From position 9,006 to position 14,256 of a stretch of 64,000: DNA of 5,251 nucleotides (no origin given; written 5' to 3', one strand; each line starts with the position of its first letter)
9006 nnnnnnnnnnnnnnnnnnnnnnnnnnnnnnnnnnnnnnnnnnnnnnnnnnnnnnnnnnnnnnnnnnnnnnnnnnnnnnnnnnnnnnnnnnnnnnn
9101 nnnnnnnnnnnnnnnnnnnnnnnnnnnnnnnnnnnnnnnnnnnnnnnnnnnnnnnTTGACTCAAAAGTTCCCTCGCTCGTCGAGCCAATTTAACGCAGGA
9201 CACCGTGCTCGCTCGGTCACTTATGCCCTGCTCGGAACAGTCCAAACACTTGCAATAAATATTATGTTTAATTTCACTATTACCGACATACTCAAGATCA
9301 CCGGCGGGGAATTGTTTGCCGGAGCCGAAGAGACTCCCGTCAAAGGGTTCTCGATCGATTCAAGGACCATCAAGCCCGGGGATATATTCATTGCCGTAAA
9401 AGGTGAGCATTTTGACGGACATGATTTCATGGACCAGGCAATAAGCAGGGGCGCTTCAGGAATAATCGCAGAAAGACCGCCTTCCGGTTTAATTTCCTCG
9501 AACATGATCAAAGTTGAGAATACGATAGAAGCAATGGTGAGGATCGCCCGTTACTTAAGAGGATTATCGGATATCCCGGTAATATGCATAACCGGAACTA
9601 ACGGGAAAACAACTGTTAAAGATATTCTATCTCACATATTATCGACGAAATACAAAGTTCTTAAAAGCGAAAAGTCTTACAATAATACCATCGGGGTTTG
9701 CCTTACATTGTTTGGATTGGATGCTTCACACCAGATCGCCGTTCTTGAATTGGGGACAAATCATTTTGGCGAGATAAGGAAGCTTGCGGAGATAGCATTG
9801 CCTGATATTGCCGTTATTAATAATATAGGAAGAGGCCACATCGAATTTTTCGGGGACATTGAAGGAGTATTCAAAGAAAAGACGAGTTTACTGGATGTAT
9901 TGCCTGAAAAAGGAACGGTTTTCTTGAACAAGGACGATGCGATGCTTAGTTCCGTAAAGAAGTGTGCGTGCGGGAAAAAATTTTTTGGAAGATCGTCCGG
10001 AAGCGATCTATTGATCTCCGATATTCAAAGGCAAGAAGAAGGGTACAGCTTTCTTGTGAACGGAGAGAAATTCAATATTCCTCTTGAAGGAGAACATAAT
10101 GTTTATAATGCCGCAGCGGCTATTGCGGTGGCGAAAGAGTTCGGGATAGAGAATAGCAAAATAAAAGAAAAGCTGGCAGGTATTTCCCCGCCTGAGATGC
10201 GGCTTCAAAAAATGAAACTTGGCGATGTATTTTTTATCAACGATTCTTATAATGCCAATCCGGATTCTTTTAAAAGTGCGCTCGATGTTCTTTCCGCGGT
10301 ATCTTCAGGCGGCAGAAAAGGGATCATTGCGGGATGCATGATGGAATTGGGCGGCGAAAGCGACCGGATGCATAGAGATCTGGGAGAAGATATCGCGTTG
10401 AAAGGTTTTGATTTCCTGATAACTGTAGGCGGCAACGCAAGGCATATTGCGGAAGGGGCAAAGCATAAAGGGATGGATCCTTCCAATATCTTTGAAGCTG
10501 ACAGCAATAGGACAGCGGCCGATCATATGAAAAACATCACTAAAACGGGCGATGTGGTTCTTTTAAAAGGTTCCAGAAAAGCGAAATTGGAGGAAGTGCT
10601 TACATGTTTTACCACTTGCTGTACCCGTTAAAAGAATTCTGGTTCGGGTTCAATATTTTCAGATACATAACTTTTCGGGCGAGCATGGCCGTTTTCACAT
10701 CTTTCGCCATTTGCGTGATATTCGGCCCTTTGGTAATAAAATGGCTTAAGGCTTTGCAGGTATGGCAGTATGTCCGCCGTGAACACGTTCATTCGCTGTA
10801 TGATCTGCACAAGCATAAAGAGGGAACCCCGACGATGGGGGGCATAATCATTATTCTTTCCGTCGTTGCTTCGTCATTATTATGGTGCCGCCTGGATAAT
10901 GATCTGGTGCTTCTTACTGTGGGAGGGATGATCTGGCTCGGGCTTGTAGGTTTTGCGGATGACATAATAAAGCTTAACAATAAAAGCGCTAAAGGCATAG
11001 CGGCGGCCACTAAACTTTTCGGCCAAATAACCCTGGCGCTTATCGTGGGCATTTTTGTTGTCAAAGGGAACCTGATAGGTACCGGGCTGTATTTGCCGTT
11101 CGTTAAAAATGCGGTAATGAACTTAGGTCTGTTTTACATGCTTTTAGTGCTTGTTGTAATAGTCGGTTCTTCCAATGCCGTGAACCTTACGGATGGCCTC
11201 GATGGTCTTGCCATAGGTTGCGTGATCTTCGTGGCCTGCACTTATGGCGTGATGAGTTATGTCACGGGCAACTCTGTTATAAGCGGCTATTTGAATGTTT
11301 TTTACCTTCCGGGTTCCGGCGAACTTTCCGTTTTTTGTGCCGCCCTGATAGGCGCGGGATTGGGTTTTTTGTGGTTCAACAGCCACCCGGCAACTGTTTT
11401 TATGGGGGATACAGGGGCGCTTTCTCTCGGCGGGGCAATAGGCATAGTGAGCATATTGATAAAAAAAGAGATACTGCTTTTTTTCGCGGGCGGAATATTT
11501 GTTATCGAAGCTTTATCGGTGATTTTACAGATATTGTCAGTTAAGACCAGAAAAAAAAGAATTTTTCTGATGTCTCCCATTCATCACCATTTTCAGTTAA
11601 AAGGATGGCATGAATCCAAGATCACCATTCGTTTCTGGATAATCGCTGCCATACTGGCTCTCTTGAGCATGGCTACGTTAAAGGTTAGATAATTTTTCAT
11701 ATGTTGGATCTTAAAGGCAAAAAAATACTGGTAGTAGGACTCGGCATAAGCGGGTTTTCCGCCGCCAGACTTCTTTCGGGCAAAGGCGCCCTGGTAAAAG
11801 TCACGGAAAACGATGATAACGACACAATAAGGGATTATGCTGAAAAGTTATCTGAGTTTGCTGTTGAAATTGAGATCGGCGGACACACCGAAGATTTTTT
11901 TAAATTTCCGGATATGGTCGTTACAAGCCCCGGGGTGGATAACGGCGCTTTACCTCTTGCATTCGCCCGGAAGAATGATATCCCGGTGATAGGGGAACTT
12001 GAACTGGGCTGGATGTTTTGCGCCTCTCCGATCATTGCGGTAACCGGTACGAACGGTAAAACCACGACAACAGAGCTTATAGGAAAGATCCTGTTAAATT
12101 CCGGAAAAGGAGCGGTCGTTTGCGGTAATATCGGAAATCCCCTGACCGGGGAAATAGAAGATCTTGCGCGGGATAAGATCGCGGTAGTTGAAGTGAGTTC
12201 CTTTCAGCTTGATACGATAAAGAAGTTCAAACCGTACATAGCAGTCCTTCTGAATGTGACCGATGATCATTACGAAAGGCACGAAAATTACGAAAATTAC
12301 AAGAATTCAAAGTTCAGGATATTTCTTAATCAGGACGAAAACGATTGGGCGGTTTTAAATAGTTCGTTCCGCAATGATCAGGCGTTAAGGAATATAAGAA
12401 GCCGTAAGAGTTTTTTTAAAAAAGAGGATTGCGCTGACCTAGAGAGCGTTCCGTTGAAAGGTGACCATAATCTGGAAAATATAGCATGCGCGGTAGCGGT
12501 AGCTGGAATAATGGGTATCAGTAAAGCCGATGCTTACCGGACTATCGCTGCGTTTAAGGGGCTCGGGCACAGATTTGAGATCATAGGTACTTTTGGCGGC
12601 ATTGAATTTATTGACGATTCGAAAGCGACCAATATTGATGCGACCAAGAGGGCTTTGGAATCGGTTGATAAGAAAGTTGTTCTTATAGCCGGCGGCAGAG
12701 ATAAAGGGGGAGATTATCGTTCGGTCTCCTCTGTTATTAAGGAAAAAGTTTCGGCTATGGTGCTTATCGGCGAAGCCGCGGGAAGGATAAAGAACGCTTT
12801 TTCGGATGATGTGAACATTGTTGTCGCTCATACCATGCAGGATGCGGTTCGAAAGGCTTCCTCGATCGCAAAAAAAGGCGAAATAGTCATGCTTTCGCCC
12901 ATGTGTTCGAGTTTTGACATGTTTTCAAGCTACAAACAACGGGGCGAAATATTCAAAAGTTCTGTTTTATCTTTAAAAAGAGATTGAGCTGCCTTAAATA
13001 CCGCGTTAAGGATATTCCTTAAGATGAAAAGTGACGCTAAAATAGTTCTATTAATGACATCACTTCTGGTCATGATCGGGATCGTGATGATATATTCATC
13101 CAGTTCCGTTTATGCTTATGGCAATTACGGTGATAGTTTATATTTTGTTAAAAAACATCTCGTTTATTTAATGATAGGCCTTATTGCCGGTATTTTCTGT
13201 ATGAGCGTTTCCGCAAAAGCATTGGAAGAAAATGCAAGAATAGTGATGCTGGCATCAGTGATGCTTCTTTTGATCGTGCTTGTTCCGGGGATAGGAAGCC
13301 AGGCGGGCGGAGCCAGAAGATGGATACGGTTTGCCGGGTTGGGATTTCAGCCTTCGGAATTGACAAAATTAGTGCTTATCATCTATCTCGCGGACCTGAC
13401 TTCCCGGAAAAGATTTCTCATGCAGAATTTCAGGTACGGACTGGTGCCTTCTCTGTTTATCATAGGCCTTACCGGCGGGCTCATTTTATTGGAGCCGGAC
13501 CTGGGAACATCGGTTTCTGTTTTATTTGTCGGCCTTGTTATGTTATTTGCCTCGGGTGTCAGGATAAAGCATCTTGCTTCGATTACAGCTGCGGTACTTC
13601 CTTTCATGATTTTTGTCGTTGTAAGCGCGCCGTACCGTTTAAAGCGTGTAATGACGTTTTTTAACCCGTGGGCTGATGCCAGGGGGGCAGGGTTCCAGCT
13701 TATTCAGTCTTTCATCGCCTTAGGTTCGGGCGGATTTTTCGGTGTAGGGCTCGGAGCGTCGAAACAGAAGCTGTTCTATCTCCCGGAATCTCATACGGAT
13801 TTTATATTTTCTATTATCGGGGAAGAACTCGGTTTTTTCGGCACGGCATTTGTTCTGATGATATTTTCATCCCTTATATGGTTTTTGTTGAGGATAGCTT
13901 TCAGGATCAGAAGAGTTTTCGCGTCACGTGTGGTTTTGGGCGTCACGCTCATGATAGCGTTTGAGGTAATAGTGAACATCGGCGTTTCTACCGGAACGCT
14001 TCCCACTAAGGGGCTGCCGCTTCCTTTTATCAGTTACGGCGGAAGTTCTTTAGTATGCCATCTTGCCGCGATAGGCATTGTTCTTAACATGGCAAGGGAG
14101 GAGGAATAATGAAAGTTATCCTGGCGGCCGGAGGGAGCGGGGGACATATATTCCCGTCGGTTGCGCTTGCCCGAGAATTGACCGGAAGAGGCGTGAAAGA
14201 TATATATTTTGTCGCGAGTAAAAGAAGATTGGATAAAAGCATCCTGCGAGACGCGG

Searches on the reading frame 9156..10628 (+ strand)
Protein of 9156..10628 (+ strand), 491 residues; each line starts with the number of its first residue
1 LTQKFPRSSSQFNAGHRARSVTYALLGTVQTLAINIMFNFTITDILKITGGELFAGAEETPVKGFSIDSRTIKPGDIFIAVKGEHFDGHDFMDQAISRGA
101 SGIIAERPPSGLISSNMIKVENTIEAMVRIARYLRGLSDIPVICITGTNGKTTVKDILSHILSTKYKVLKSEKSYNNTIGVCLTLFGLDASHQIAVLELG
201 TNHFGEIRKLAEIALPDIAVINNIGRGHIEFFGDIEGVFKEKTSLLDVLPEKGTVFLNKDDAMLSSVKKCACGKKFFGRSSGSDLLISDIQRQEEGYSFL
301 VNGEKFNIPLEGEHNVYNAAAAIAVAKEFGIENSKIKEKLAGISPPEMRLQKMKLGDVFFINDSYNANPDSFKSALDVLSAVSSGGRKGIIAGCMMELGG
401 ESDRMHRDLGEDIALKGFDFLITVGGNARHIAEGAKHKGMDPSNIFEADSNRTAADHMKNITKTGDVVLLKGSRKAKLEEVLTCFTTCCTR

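Call 83: search_protein_families(library=pfam, proteins=[window:9156-10628:+], max_evalue=1e-8)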
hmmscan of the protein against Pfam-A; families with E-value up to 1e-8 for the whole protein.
window:9156-10628:+ (491 aa): 3 families
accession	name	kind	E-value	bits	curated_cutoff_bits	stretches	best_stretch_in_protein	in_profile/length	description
PF08245.18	Mur_ligase_M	-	7.9e-45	153.7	24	1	145-326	1-200/200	Mur ligase middle domain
PF02875.26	Mur_ligase_C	-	9.6e-20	72.1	28.4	1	349-474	2-127/127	Mur ligase, glutamate ligase domain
PF01225.30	Mur_ligase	-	4.3e-11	43.5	21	1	62-138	2-88/95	Mur ligase family, catalytic domain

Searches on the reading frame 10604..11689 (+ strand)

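Call 83: search_protein_families(library=pfam, proteins=[window:10604-11689:+], max_evalue=1e-8)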
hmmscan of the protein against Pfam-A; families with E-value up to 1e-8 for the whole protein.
window:10604-11689:+ (362 aa): 1 family
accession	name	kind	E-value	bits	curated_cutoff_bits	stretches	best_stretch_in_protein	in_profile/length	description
PF00953.26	Glycos_transf_4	-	7.7e-33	114.2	27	1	104-286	3-159/160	Glycosyl transferase family 4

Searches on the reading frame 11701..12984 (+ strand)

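Call 83: search_protein_families(library=pfam, proteins=[window:11701-12984:+], max_evalue=1e-8)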
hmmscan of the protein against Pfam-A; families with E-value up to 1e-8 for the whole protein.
window:11701-12984:+ (428 aa): 3 families
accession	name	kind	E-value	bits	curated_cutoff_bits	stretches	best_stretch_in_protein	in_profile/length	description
PF08245.18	Mur_ligase_M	-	1.2e-27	97.7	24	1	114-228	1-130/200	Mur ligase middle domain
PF02875.26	Mur_ligase_C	-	5.2e-16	60.1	28.4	1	290-400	1-125/127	Mur ligase, glutamate ligase domain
PF21799.2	MurD-like_N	-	2.5e-12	47.4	27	1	7-98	1-88/88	Mur ligase MurD-like, N-terminal domain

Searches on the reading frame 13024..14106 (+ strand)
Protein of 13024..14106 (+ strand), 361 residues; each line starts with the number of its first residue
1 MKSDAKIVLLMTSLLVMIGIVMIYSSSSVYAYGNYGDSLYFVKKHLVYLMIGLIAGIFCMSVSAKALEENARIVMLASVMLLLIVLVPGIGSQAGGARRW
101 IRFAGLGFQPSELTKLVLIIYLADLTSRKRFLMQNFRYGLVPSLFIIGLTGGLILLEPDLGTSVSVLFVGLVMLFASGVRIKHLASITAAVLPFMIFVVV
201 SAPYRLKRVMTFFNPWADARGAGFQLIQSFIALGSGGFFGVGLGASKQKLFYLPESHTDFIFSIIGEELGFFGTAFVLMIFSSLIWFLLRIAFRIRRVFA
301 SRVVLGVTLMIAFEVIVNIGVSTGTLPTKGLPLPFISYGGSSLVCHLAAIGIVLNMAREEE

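Call 83: search_protein_families(library=pfam, proteins=[window:13024-14106:+], max_evalue=1e-8)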
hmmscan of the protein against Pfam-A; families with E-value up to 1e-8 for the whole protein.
window:13024-14106:+ (361 aa): 1 family
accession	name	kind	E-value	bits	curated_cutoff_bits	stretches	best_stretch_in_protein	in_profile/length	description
PF01098.24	FTSW_RODA_SPOVE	-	5.1e-113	378.1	26.4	1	8-360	4-354/356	Cell cycle protein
